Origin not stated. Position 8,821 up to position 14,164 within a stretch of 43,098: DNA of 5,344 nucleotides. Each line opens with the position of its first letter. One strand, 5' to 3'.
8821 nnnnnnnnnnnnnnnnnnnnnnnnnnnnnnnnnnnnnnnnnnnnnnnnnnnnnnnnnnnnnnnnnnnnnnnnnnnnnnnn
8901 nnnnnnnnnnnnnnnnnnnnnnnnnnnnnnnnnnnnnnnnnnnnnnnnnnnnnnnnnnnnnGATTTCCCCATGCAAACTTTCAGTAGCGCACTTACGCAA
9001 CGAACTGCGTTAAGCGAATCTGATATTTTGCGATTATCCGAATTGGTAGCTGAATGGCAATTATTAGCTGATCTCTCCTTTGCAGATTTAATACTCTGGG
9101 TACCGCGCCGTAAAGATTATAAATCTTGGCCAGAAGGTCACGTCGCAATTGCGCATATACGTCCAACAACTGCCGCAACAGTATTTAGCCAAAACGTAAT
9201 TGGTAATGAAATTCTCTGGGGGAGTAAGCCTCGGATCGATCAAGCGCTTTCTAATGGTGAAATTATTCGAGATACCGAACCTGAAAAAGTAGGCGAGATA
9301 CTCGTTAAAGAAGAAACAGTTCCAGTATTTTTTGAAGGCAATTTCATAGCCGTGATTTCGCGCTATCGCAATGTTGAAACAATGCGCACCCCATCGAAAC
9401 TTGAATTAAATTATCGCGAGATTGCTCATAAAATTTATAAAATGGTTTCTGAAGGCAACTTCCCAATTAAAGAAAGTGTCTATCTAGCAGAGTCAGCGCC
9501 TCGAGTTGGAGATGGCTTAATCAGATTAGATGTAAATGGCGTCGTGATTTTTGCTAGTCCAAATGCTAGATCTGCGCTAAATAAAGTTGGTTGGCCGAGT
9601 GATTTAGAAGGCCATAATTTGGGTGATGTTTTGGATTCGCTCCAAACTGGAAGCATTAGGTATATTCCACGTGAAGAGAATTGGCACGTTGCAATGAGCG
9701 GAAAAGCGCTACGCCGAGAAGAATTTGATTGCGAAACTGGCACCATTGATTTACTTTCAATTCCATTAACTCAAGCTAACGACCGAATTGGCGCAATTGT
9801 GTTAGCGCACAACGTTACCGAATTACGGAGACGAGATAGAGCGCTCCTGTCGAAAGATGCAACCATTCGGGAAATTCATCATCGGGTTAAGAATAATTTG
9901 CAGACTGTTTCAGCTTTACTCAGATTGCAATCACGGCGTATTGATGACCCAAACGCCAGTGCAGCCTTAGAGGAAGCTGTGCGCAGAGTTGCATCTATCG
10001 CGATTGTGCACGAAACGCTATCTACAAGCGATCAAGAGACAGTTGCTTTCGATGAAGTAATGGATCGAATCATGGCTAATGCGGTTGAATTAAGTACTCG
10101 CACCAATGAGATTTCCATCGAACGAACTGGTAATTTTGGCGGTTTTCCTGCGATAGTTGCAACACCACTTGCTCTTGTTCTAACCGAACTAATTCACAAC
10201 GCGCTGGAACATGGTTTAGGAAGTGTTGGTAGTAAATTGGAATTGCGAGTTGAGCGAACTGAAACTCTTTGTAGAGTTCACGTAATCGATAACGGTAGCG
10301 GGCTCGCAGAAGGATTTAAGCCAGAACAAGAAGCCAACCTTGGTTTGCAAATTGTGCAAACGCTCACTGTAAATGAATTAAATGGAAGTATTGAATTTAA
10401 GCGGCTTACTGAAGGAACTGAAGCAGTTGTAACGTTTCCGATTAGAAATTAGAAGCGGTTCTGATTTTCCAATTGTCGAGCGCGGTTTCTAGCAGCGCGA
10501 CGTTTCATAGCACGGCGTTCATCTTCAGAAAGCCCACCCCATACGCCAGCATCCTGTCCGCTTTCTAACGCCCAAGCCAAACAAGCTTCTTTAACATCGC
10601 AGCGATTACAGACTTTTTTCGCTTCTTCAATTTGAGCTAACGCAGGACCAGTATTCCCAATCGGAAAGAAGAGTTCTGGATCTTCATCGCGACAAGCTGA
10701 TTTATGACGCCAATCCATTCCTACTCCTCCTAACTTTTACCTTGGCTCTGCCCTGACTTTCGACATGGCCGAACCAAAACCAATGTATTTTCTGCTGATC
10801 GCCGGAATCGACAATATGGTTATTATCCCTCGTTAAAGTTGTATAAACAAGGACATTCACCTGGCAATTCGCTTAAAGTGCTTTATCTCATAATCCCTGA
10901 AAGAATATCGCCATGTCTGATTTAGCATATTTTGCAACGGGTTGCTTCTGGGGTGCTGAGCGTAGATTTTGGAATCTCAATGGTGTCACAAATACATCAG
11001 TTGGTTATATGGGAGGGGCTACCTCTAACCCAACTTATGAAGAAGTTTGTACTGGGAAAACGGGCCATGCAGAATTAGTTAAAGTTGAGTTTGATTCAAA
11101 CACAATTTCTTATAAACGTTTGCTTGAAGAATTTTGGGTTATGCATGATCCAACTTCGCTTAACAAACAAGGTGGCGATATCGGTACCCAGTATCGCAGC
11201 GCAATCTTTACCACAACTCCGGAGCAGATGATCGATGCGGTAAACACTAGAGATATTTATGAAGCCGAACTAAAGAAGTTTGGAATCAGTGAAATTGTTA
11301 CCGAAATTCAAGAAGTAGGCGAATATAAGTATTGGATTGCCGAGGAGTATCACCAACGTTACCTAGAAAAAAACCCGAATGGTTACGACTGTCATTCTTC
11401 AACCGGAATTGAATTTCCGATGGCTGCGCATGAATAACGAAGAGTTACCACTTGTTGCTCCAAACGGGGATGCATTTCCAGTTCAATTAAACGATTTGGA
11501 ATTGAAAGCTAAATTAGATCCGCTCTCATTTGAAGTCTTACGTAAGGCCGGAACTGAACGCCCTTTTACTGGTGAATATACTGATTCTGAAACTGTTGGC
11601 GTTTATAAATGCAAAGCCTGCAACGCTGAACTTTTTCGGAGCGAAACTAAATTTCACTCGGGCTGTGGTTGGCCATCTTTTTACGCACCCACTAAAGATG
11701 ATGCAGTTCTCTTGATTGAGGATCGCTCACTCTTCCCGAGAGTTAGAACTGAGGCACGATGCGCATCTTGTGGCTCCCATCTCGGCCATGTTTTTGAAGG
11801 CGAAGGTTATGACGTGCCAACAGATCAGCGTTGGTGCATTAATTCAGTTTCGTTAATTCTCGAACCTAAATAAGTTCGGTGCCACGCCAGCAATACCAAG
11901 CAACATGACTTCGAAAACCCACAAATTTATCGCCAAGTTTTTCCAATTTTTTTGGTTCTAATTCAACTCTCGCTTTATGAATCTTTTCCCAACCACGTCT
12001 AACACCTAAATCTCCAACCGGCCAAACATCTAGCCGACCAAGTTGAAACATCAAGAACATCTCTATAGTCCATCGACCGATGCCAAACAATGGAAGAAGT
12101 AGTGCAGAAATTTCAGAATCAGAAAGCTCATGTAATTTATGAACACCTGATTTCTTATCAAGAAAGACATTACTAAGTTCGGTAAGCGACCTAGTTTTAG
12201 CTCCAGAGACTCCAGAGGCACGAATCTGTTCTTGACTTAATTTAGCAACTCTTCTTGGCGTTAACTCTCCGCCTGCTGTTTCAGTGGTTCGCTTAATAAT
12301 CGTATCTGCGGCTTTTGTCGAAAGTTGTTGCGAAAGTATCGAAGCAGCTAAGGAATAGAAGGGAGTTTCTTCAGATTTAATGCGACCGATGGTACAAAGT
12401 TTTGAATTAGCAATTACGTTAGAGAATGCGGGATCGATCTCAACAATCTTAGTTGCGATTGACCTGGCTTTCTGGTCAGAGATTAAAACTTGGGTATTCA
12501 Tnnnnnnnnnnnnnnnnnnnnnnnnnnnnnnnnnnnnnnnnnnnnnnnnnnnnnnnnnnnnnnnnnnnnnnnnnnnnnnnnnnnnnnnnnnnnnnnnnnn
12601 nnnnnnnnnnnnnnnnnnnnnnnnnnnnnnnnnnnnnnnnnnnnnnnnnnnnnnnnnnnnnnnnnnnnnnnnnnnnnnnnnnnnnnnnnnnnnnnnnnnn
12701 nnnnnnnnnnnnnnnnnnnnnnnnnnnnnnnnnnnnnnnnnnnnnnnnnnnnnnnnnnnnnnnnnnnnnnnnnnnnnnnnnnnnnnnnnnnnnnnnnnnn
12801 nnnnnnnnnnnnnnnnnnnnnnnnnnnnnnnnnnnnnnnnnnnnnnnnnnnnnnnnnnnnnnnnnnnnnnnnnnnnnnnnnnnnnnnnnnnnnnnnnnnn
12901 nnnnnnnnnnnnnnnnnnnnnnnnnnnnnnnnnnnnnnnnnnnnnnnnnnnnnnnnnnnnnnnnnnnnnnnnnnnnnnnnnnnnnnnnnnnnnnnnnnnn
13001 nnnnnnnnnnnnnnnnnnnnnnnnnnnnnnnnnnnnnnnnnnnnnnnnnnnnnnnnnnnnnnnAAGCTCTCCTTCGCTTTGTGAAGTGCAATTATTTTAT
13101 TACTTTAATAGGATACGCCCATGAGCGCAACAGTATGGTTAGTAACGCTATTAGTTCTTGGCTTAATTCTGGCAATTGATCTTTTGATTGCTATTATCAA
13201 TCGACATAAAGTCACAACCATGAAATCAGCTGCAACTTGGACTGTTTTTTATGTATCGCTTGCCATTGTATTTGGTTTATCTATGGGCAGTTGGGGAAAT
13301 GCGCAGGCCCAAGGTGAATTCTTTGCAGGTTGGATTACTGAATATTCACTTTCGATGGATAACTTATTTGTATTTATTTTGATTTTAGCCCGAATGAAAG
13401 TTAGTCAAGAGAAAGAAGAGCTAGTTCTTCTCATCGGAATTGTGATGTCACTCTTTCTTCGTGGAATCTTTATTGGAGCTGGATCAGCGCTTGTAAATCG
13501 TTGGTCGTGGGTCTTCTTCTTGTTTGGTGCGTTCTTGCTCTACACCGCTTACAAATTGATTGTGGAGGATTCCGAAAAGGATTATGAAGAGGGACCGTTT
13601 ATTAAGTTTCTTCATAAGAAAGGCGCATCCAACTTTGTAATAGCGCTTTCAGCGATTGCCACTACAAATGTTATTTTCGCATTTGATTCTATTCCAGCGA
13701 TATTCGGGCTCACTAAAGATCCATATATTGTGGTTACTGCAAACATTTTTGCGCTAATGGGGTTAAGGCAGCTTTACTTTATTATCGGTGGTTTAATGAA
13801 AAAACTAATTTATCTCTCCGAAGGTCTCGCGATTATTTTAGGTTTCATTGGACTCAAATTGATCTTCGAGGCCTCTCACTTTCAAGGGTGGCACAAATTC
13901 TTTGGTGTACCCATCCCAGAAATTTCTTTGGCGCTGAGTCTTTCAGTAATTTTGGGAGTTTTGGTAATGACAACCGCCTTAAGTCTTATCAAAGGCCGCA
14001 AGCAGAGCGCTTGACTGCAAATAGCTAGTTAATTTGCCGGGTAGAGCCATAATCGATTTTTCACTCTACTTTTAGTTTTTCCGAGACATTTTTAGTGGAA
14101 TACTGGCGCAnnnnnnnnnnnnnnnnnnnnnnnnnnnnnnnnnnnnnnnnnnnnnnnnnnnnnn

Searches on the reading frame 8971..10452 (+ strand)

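Call 93: search_protein_families(library=pfam, proteins=[window:8971-10452:+], max_evalue=0.0001)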
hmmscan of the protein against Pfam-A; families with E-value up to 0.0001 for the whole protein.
window:8971-10452:+ (493 aa): 4 families
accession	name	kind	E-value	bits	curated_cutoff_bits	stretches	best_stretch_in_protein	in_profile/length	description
PF12282.15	GAF_PdtaS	-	6.2e-43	146.6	23.7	1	5-152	2-145/145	Histidine kinase PdtaS, GAF domain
PF07568.18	HisKA_2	-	1.9e-25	89.2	22.3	1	301-373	1-74/76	Histidine kinase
PF02518.31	HATPase_c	-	3.9e-10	40.6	26.4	1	398-492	4-110/111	Histidine kinase-, DNA gyrase B-, and HSP90-like ATPase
PF07536.20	HWE_HK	-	1.8e-07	32.3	22.8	1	301-370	1-68/83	HWE histidine kinase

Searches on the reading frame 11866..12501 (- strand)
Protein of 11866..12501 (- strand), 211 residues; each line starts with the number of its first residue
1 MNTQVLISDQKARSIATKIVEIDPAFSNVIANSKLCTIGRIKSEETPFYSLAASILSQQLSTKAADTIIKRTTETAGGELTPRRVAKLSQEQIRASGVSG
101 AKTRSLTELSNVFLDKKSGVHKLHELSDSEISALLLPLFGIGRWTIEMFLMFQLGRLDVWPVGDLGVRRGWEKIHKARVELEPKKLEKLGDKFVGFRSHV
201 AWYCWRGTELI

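Call 93: search_protein_families(library=pfam, proteins=[window:11866-12501:-], max_evalue=0.0001)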
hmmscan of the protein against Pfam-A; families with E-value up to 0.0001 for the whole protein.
window:11866-12501:- (211 aa): 1 family
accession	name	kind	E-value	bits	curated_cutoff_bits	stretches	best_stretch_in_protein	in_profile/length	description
PF00730.31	HhH-GPD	-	3.2e-13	50.4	26.2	1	53-190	2-102/108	HhH-GPD superfamily base excision DNA repair protein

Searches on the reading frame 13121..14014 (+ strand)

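Call 8: search_protein_families(library=pfam, proteins=[window:13121-14014:+], max_evalue=0.001)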
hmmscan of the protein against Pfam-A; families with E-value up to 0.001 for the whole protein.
window:13121-14014:+ (297 aa): 1 family
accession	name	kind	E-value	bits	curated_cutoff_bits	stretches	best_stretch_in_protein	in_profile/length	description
PF03741.22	TerC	-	3.9e-46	157.5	27.8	1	68-250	1-177/178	Integral membrane protein TerC family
